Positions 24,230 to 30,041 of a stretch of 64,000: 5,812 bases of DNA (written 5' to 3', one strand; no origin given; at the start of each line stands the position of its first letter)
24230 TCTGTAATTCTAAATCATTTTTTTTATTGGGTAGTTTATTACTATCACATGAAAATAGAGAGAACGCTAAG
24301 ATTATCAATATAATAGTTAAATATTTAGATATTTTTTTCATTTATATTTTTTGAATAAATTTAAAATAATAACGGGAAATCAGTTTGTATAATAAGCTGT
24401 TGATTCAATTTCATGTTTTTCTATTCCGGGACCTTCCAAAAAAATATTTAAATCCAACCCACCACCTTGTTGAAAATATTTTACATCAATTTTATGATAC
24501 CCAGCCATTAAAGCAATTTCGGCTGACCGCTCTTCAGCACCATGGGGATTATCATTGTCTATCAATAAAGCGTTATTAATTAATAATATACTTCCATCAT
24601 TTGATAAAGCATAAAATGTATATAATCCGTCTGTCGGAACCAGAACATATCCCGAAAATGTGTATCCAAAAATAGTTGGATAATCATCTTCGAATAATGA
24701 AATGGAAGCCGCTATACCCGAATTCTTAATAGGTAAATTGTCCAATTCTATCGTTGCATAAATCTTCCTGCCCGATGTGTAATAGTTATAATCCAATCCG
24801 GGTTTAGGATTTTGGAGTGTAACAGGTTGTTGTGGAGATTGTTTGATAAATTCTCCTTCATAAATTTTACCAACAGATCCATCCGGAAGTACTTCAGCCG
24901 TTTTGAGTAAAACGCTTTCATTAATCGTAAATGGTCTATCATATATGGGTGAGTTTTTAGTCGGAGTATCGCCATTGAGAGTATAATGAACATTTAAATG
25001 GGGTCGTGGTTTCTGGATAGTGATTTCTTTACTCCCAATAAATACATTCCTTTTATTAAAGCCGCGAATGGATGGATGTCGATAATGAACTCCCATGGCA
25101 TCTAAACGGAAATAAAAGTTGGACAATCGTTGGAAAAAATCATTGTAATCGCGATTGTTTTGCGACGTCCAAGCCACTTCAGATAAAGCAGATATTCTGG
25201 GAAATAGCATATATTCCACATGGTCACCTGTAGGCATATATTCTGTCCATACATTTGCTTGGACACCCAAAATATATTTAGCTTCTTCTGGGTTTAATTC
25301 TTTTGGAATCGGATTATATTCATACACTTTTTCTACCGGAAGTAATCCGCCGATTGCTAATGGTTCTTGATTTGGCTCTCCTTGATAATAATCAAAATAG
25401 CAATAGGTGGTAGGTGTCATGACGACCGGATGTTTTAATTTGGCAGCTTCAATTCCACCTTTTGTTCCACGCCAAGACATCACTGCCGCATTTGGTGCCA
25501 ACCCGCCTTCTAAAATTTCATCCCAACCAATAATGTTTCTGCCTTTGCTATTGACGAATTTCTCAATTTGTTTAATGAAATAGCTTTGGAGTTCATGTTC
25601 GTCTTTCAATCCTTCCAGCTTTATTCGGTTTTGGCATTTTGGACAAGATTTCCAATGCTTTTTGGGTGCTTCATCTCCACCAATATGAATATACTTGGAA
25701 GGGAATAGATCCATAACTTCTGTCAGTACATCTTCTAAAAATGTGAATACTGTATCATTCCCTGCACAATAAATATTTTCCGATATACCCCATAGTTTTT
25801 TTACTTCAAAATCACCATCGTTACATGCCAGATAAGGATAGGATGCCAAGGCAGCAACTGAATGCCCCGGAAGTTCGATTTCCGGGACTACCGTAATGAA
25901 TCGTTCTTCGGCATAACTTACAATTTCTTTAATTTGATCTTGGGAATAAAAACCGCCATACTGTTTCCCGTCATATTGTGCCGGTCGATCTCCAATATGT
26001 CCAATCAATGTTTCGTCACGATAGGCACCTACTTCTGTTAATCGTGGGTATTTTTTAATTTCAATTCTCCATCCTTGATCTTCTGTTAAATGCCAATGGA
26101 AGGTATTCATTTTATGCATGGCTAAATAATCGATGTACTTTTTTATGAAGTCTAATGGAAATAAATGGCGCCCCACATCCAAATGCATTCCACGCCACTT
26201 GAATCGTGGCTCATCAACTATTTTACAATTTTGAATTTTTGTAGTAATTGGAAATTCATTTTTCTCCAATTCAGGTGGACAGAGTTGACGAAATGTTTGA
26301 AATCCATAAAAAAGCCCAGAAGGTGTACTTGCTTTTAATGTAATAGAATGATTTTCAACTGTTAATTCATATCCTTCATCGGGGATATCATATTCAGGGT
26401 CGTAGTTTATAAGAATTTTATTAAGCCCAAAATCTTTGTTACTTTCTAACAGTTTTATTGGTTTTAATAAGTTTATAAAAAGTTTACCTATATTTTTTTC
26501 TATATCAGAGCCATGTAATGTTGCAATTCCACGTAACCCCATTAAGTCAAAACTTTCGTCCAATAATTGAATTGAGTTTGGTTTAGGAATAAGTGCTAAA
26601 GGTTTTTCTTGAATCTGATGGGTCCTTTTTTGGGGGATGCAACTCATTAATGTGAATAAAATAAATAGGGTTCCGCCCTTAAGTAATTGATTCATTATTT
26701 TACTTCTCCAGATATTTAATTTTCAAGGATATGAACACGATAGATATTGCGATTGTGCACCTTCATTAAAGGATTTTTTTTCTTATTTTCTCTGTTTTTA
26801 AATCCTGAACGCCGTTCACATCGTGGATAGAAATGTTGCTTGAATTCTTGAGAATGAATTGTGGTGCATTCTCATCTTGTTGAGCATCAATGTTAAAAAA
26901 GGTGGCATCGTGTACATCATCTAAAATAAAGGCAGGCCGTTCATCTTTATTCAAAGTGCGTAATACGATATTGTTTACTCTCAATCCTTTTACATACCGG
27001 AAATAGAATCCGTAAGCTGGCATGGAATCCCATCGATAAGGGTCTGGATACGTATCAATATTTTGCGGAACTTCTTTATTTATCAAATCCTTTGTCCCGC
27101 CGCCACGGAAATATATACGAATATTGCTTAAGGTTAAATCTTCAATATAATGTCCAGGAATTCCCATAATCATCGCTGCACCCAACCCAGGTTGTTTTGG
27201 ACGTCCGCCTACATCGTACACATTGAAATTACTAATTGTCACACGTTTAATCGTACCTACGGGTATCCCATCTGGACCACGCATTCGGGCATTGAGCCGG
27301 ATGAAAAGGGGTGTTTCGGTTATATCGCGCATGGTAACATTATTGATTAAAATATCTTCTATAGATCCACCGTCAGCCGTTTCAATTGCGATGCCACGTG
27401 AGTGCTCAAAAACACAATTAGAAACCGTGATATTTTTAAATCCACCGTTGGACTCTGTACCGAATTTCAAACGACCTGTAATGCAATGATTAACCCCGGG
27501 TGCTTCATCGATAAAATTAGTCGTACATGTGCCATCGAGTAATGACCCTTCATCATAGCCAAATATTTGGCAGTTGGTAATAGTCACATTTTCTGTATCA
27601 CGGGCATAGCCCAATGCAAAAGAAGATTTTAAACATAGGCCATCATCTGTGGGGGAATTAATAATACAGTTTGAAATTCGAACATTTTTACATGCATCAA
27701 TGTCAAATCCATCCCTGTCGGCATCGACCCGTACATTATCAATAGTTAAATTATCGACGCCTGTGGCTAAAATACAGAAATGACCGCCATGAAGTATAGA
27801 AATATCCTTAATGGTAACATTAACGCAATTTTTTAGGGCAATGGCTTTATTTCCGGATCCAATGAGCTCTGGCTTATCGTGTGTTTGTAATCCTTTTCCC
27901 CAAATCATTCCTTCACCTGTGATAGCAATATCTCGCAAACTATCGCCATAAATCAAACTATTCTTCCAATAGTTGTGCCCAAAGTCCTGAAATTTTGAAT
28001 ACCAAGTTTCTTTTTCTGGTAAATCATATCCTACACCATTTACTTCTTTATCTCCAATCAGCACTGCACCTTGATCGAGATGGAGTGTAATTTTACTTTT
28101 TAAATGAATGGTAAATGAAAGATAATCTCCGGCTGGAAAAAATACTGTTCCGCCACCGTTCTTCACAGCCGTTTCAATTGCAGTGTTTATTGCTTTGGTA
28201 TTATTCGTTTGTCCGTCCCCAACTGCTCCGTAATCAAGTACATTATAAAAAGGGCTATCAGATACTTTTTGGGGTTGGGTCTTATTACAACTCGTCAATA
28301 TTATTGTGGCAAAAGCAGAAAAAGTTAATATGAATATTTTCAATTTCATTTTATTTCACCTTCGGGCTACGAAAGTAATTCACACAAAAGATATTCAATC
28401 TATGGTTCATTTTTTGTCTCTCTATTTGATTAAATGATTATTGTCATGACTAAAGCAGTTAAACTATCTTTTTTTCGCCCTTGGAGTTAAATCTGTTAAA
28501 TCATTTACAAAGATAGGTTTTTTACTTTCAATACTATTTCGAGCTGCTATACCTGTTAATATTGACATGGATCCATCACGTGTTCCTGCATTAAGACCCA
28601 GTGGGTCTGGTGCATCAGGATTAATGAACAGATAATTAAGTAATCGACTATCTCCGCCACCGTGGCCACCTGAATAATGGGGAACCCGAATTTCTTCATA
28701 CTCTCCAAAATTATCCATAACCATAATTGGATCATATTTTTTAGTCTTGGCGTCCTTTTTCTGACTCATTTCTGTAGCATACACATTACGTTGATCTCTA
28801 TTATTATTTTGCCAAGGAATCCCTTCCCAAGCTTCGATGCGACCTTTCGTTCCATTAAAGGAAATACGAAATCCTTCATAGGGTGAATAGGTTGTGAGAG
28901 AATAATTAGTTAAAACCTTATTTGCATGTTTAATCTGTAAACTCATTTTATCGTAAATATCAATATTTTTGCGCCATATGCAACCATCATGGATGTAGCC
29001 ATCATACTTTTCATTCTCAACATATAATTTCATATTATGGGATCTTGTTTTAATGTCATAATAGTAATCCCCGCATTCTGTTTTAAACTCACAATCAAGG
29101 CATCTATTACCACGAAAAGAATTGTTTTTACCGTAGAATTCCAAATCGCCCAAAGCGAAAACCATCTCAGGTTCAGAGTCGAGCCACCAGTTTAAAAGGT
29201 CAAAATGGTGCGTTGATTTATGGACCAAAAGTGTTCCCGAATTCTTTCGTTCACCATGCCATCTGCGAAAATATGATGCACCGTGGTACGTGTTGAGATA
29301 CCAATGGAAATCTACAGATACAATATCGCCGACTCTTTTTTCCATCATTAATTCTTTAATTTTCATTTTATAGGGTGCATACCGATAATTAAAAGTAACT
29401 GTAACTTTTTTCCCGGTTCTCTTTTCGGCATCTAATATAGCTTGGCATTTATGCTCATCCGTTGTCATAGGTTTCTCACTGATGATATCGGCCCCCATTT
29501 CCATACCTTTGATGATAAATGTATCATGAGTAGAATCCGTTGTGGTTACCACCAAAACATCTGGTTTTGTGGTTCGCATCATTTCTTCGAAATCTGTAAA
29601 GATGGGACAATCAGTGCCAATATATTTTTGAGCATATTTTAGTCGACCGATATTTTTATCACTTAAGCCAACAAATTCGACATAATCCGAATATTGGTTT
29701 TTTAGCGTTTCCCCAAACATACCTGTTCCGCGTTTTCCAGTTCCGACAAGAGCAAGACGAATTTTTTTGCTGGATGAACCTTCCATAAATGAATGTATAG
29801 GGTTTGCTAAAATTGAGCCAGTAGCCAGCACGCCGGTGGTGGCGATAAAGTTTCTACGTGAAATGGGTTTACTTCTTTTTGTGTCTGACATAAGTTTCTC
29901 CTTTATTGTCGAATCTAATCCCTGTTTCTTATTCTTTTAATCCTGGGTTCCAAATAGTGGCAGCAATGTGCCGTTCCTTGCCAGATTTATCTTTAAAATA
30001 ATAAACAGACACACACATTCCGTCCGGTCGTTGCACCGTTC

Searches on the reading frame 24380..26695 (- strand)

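Call 20: search_protein_families(library=pfam, proteins=[window:24380-26695:-], max_evalue=0.001)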
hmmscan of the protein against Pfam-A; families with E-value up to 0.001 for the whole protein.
window:24380-26695:- (771 aa): 6 families
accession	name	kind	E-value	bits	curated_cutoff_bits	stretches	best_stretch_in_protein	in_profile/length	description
PF00728.28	Glyco_hydro_20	-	1.3e-123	413.2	22.3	1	165-511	1-347/348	Glycosyl hydrolase family 20, catalytic domain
PF02838.20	Glyco_hydro_20b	-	6.8e-15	56.3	26.1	1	34-161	3-123/124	Glycosyl hydrolase family 20, domain 2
PF07691.17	PA14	-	3e-13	50.2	24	1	631-761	2-141/147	PA14 domain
PF13287.12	Fn3_assoc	-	2.6e-11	43.9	23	1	558-614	1-57/59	Fn3 associated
PF13290.12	CHB_HEX_C_1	-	6.4e-09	36.1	22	1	554-606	8-60/67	Chitobiase/beta-hexosaminidase C-terminal domain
PF14845.11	Glycohydro_20b2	-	2.7e-05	25.4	27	1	106-138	97-130/130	beta-acetyl hexosaminidase like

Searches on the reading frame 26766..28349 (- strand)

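Call 20: search_protein_families(library=pfam, proteins=[window:26766-28349:-], max_evalue=0.001)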
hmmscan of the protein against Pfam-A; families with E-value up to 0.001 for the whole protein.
window:26766-28349:- (527 aa): 4 families
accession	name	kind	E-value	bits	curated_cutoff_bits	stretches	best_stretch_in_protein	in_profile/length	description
PF12708.12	Pect-lyase_RHGA_epim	-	2.5e-18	67.1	27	1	34-89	1-58/213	Rhamnogalacturonase A/epimerase, pectate lyase-like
PF00295.23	Glyco_hydro_28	-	1.8e-13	50.8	22.9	2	131-261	51-181/324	Glycosyl hydrolases family 28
PF13229.12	Beta_helix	-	2e-11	44.2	25.9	1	163-278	42-151/158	Right handed beta helix region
PF05048.19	NosD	-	3.4e-05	23.8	23.6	1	196-336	22-147/212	Periplasmic copper-binding protein (NosD)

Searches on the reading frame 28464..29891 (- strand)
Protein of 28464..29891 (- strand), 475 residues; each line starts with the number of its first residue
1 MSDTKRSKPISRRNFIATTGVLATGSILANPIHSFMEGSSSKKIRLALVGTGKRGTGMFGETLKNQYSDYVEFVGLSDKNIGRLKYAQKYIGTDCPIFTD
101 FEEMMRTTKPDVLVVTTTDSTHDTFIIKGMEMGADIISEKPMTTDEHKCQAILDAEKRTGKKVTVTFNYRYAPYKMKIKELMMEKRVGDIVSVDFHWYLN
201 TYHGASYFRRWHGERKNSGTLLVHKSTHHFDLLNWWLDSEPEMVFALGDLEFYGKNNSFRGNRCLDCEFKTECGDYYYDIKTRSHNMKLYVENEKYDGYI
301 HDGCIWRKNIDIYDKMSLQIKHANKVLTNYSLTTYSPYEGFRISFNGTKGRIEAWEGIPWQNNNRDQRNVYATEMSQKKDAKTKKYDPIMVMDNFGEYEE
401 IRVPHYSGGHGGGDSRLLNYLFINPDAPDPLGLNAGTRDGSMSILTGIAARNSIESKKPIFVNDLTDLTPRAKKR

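Call 20: search_protein_families(library=pfam, proteins=[window:28464-29891:-], max_evalue=0.001)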
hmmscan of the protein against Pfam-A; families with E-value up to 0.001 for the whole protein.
window:28464-29891:- (475 aa): 3 families
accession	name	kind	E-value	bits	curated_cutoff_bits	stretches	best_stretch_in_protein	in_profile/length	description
PF02894.22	GFO_IDH_MocA_C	-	5.3e-21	75.8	22.9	1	179-460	1-216/218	Oxidoreductase family, C-terminal alpha/beta domain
PF01408.29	GFO_IDH_MocA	-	1.4e-18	68.1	24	1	44-167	1-120/120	Oxidoreductase family, NAD-binding Rossmann fold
PF22725.1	GFO_IDH_MocA_C3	-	2.9e-12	47.1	27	1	177-353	3-124/124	GFO/IDH/MocA C-terminal domain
